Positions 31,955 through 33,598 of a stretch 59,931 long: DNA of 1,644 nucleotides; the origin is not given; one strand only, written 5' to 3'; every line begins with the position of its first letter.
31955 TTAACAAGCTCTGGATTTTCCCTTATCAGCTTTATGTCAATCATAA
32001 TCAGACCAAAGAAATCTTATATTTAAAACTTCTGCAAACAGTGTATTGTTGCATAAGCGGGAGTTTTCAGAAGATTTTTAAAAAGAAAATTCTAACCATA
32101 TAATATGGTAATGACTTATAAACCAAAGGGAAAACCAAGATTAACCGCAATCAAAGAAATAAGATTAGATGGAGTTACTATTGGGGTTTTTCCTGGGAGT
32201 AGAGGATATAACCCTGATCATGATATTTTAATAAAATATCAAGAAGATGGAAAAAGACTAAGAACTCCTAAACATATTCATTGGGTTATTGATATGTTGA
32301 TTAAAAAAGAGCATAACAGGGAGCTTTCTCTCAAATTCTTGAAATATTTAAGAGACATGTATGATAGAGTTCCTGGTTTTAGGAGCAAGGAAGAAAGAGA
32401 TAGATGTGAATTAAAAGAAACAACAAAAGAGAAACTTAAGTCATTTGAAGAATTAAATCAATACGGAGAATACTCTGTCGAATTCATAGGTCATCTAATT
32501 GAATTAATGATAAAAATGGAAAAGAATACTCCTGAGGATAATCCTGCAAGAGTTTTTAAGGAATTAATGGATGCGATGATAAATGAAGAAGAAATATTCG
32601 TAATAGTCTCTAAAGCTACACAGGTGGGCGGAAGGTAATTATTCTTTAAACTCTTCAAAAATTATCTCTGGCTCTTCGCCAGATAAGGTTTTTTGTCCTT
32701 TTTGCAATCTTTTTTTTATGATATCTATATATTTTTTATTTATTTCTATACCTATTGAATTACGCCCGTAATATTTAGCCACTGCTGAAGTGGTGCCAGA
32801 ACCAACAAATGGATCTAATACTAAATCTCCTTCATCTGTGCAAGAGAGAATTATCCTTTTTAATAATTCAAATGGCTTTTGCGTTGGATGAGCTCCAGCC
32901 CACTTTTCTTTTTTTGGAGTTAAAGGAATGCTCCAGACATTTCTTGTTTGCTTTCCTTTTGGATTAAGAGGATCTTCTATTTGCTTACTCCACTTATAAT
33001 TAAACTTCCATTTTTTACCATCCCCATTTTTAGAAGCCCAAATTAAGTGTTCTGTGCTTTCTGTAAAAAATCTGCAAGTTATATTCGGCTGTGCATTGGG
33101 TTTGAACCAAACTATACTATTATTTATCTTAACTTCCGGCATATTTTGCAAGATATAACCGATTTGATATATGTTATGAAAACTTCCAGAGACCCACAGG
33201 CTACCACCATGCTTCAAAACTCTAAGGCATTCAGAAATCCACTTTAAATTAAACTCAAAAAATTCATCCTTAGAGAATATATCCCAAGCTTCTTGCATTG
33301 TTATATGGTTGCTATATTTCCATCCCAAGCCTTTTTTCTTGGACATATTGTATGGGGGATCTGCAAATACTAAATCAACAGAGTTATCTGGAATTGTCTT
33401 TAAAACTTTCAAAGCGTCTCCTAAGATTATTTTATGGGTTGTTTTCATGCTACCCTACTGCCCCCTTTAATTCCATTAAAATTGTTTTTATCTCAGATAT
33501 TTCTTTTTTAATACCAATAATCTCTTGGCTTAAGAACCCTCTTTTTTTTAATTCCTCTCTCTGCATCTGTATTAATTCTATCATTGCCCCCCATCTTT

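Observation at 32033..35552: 3.5-kb cargo transposon with verified TSD and TIRs, carrying a DDE transposase and an R-M-like module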

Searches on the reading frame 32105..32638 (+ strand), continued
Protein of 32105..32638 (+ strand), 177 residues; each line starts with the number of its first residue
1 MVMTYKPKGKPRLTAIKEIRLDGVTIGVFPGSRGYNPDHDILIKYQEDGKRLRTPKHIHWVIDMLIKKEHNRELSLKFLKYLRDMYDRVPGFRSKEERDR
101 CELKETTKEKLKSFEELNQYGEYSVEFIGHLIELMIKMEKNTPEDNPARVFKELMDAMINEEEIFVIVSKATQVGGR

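Call 74: find_encoding_contigs(protein=P0122, flank=5000, max_places=4)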
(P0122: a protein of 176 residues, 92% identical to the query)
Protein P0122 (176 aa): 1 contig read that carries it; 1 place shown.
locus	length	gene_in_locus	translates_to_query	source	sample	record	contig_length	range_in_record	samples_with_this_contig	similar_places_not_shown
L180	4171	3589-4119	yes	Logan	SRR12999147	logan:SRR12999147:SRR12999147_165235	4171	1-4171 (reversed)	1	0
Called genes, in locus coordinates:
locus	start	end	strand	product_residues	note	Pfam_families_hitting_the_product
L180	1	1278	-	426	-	?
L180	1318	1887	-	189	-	-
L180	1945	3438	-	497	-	-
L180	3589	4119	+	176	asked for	-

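Call 78: search_protein_families(library=pfam, alignment_id=A2, max_evalue=0.00001)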
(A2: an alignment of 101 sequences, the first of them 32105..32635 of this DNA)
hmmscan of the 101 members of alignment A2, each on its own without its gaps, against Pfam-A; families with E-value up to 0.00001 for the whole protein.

A. member 1, window:32105-32635:+ (177 aa): 0 families

B. families by the number of members that match (of 101 scanned): 77 families (the first 25 are shown)
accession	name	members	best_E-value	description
PF01555.25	N6_N4_Mtase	7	1.2e-61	DNA methylase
PF00579.31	tRNA-synt_1b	6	7.2e-77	tRNA synthetases class I (W and Y)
PF01170.24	UPF0020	5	2.4e-11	RMKL-like, methyltransferase domain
PF13847.12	Methyltransf_31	4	8.6e-22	Methyltransferase domain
PF08241.18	Methyltransf_11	4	1.5e-21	Methyltransferase domain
PF13649.12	Methyltransf_25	4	2.7e-18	Methyltransferase domain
PF00293.34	NUDIX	4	4.5e-17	NUDIX domain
PF04055.27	Radical_SAM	4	1.2e-14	Radical SAM superfamily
PF08242.18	Methyltransf_12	4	1e-12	Methyltransferase domain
PF13404.12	HTH_AsnC-type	3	7e-25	AsnC-type helix-turn-helix domain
PF13412.12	HTH_24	3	6.8e-24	Winged helix-turn-helix DNA-binding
PF01978.25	TrmB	3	4.1e-17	Sugar-specific transcriptional regulator TrmB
PF13489.12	Methyltransf_23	3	1.3e-16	Methyltransferase domain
PF02384.22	N6_Mtase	2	2.2e-65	N-6 DNA Methylase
PF15515.12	MvaI_BcnI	2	1.8e-48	MvaI/BcnI restriction endonuclease family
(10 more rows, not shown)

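Call 79: search_protein_families(library=pfam, proteins=[L089:3765-4859:+], max_evalue=0.01)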
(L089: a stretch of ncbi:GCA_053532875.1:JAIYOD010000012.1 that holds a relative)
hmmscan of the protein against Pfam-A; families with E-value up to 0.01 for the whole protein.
L089:3765-4859:+ (364 aa): 2 families
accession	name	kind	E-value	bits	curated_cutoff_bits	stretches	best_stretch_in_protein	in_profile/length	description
PF01609.27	DDE_Tnp_1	-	9.1e-23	81.5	23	1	159-335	6-200/200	Transposase DDE domain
PF13751.12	DDE_Tnp_1_6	-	0.00021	22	25.1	1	286-338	70-124/125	Transposase DDE domain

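Call 86: find_related_loci(query=window:32105-32638:+, collection=viral_contigs, flank=4000)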
Query window:32105-32638:+ (177 aa) in viral_contigs; peptide patterns used: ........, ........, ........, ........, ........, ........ (x = any residue, [..] = any of these).
9 stretches matched a pattern, but none encodes a relative of the query by tblastn (E <= 1e-3).

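Call 88: find_related_loci(query=A3, collection=viral_contigs, flank=4000)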
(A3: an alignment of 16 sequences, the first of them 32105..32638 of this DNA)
Query A3 (177 aa) in viral_contigs; peptide patterns used: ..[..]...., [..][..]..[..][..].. (x = any residue, [..] = any of these).
52 stretches matched a pattern, but none encodes a relative of the query by tblastn (E <= 1e-3).

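Call 103: search_protein_families(library=pfam, alignment_id=A1, max_evalue=1)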
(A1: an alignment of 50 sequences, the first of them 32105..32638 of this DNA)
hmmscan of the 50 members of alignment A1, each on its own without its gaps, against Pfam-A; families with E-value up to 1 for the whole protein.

A. member 1, window:32105-32638:+ (177 aa): 1 family
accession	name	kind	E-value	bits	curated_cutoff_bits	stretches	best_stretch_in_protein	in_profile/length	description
PF12552.13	DUF3741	-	0.18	12.2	24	0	70-80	31-41/45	Protein of unknown function (DUF3741)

B. families by the number of members that match (of 50 scanned): 26 families (the first 25 are shown)
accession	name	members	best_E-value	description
PF19241.4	DUF5891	1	0.00061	Family of unknown function (DUF5891)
PF21259.3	Rgg_C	1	0.0037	HTH-type transcriptional regulator Rgg, C-terminal domain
PF20292.4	MC7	1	0.0049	ABC-three component (ABC-3C) system Middle Component 7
PF08708.16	PriCT_1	1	0.0055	Primase C terminal 1 (PriCT-1)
PF18923.6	DUF5673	1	0.0066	Domain of unknown function (DUF5673)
PF03135.19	CagE_TrbE_VirB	1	0.028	CagE, TrbE, VirB family, component of type IV transporter system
PF17971.7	LIFR_D2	1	0.04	Leukemia inhibitory factor receptor D2 domain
PF14915.12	CCDC144C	1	0.044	CCDC144C protein coiled-coil region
PF12530.14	DUF3730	1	0.073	Focadhesin/RST1, DUF3730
PF25399.1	DeaD_dimer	1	0.082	RNA helicase DeaD dimerization domain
PF01231.23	IDO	1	0.085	Indoleamine 2,3-dioxygenase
PF16489.11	GAIN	1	0.088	GPCR-Autoproteolysis INducing (GAIN) domain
PF18013.6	Phage_lysozyme2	1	0.093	Phage tail lysozyme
PF00494.24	SQS_PSY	1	0.1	Squalene/phytoene synthase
PF18335.7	SH3_13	1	0.13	ATP-dependent RecD-like DNA helicase SH3 domain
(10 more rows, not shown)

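Call 104: search_protein_families(library=padloc, alignment_id=A1, max_evalue=1)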
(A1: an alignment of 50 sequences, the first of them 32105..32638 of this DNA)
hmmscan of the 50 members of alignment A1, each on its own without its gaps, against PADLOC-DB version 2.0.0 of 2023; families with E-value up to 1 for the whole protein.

A. member 1, window:32105-32638:+ (177 aa): 0 families

B. families by the number of members that match (of 50 scanned): 4 families
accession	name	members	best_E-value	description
PDLC04906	PDC-S09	1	0.0076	-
PDLC02009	SAVED4--SAVED_LON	1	0.0085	-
PDLC00291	PtuA1|PtuA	1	0.012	AAA ATPase domain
PDLC04272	PDC-M01B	1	0.043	-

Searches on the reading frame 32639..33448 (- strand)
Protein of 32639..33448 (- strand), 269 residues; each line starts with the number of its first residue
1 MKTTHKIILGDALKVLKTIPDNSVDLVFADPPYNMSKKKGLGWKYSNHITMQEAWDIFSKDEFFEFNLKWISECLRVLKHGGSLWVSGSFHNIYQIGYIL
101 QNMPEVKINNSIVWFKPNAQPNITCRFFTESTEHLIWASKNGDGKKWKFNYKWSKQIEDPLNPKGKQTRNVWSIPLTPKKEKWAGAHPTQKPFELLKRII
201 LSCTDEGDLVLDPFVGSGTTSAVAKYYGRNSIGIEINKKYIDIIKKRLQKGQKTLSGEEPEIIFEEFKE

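Call 4: search_protein_families(library=pfam, proteins=[window:32639-33448:-], max_evalue=0.1)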
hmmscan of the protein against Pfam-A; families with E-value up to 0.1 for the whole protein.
window:32639-33448:- (269 aa): 10 families
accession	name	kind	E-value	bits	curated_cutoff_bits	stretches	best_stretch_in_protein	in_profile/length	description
PF01555.25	N6_N4_Mtase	-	1.2e-61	208.9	26.7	1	24-246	1-221/221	DNA methylase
PF08241.18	Methyltransf_11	-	2.4e-05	25.3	21.2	0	215-252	5-42/95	Methyltransferase domain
PF03602.21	Cons_hypoth95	-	0.00012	22.3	24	1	6-37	94-127/182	Conserved hypothetical protein 95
PF02086.21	MethyltransfD12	-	0.00022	21.5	22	1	7-38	160-192/253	D12 class N6 adenine-specific DNA methyltransferase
PF13649.12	Methyltransf_25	-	0.0044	18.1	27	0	210-250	1-43/97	Methyltransferase domain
PF01170.24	UPF0020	-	0.012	15.8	22.3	0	202-235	24-57/197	RMKL-like, methyltransferase domain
PF13847.12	Methyltransf_31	-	0.023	14.8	27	0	206-250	3-50/145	Methyltransferase domain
PF02384.22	N6_Mtase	-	0.024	14.4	20.4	0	5-83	107-178/311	N-6 DNA Methylase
PF13383.12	Methyltransf_22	-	0.038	14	22.4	1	98-148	32-75/252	Methyltransferase domain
PF09445.16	Methyltransf_15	-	0.049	13.7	22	0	209-247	3-41/165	RNA cap guanine-N2 methyltransferase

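Call 9: search_protein_families(library=ncbifam, proteins=[window:32639-33448:-], max_evalue=0.1)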
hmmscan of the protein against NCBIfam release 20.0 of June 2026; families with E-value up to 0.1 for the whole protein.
window:32639-33448:- (269 aa): 10 families
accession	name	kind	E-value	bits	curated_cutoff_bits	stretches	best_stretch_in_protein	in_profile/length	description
NF050803.1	DnaMtaseCcrMCaul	equivalog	8.5e-70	235.4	830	1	4-253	3-252/350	adenine-specific DNA-methyltransferase CcrM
NF008572.0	PRK11524.1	equivalog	1.9e-46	158.5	292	2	153-252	162-260/294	adenine-specific DNA-methyltransferase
NF010253.0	PRK13699.1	subfamily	1.2e-20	74.1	244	2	186-255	143-212/226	DNA methyltransferase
TIGR01177.1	TIGR01177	hypoth_equivalog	0.0001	21.8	316.55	1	201-240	177-216/330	TIGR01177 family methyltransferase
NF040721.1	Trm14_Arch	equivalog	0.00019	20.7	280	0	3-49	271-317/370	tRNA (guanine(6)-N2)-methyltransferase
TIGR00095.1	TIGR00095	equivalog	0.0011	18.7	117.5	1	12-41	111-142/194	16S rRNA (guanine(966)-N(2))-methyltransferase RsmD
NF045667.1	MTase_DVU1556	equivalog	0.0079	15.7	155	0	194-250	9-67/213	DVU_1556 family methyltransferase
TIGR00571.1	dam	subfamily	0.018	14.7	114.85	0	6-40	158-190/267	Dam family site-specific DNA-(adenine-N6)-methyltransferase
NF043040.1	corrin_prot_MT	hypoth_equivalog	0.032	13.7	180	0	196-251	31-86/216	corrinoid protein-associated methyltransferase CpaM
NF011529.0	PRK14968.1-3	equivalog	0.052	13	162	1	195-249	26-77/198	putative methyltransferase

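Call 10: search_protein_families(library=phrogs, proteins=[window:32639-33448:-], max_evalue=0.01)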
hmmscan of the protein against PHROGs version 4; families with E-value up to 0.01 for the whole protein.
window:32639-33448:- (269 aa): 15 families
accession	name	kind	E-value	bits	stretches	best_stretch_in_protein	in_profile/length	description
phrog_67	-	other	2e-71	243.1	1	3-259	122-354/743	DNA methyltransferase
phrog_498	-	other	1.2e-39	137.4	1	5-257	201-431/633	DNA methyltransferase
phrog_3008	-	other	4.6e-25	89.3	1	171-253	134-216/244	DNA methyltransferase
phrog_6025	-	other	4.1e-17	63.4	1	5-124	12-118/192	DNA methyltransferase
phrog_18293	-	other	7.3e-17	62.4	1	180-254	39-113/119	methyltransferase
phrog_23085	-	unknown function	1.8e-14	54.6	1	171-249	28-106/138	-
phrog_6952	-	other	1.2e-12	49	1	183-249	110-176/181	DNA methyltransferase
phrog_12517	-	unknown function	3.6e-10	40.5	1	206-252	105-151/316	-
phrog_18146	-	other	5.7e-10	39.7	1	194-238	56-101/452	DNA methyltransferase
phrog_23148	-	unknown function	1.4e-09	39.2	1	175-251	72-149/165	-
phrog_8769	-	other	3.2e-09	37.5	1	203-255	8-60/71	methyltransferase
phrog_16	-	DNA, RNA and nucleotide metabolism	4.9e-07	29.3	1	180-246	841-907/986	DNA helicase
phrog_12862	-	unknown function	6.6e-07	30.3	1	6-57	4-50/149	-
phrog_10183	-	other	0.00014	21.2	1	203-254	112-162/889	DNA methyltransferase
phrog_56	-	other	0.00076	19.9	0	7-51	222-265/647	DNA methyltransferase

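Call 11: search_protein_families(library=padloc, proteins=[window:32639-33448:-], max_evalue=0.01)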
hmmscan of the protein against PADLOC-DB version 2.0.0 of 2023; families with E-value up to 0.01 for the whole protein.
window:32639-33448:- (269 aa): 80 families (the best 25 are shown)
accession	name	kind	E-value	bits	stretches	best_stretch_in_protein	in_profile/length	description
PDLC03371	MTase_II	-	7.2e-83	276.1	1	3-254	9-258/260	Type II methyltransferase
PDLC03216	MTase_II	-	1.2e-75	252.9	1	3-253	10-260/364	Type II methyltransferase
PDLC03738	oMTase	-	9.1e-68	226.7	1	4-252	20-269/376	orphan methyltransferase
PDLC03299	MTase_II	-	2e-55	186.4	1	3-250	13-259/296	Type II methyltransferase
PDLC03302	MTase_II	-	4.3e-52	175.7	1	7-253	7-265/626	Type II methyltransferase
PDLC03387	MTase_II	-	5.3e-40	135.4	2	109-249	143-276/289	Type II methyltransferase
PDLC03339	MTase_II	-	3.8e-37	126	2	164-256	187-279/399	Type II methyltransferase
PDLC03353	MTase_II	-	2e-36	123.8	1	4-254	9-256/260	Type II methyltransferase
PDLC03238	MTase_II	-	2.4e-33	113.8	2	160-253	277-368/428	Type II methyltransferase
PDLC03320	MTase_II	-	6.3e-33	112.2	2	165-253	191-279/289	Type II methyltransferase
PDLC03265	MTase_II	-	1.7e-30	104.6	2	180-249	260-329/333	Type II methyltransferase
PDLC03230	MTase_II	-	3.4e-30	103.5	1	5-248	36-282/360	Type II methyltransferase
PDLC03350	MTase_II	-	7.8e-30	102.3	1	4-254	56-301/312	Type II methyltransferase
PDLC03300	MTase_II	-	1.1e-26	91.7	1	5-251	12-279/302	Type II methyltransferase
PDLC03252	MTase_II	-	2.4e-26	90.9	2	108-254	221-359/365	Type II methyltransferase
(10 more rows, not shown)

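Call 83: search_solved_structures(query=window:32639-33448:-, max_evalue=0.00001)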
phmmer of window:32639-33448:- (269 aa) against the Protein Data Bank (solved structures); distinct sequences matched with E-value up to 0.00001: 12.
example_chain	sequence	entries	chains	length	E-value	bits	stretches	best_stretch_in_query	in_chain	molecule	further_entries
6pbd_A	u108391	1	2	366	2.2e-53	184.6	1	6-250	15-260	Modification methylase CcrMI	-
8s9m_A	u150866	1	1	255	3.1e-25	92.2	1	2-251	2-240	DNA cytosine-N4 methyltransferase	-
8s9n_A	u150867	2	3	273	5.9e-25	91.3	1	4-251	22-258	DNA cytosine-N4 methyltransferase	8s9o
5hek_A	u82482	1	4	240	8.3e-25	90.8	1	9-249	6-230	Adenine specific DNA methyltransferase (DpnA)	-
5hfj_A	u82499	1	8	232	8.6e-25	90.8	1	9-249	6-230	Adenine specific DNA methyltransferase (DpnA)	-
9c3u_A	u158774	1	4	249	4.2e-23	85.2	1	153-248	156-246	Methyltransferase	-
8urk_A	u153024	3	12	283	6.4e-23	84.6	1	154-248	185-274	Methyltransferase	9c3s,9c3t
1g60_A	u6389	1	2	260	3.8e-21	78.8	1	14-242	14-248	Adenine-specific Methyltransferase MboIIA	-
1nw8_A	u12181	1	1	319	5.7e-19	71.7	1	3-246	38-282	MODIFICATION METHYLASE RSRI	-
1eg2_A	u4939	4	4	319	5.8e-19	71.7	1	3-246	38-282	MODIFICATION METHYLASE RSRI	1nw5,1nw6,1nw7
2zie_A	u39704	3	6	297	1.3e-14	57.4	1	185-250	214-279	Putative modification methylase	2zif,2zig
1boo_A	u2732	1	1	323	9.5e-11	44.7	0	6-122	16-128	PROTEIN (N-4 CYTOSINE-SPECIFIC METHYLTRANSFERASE PVU II)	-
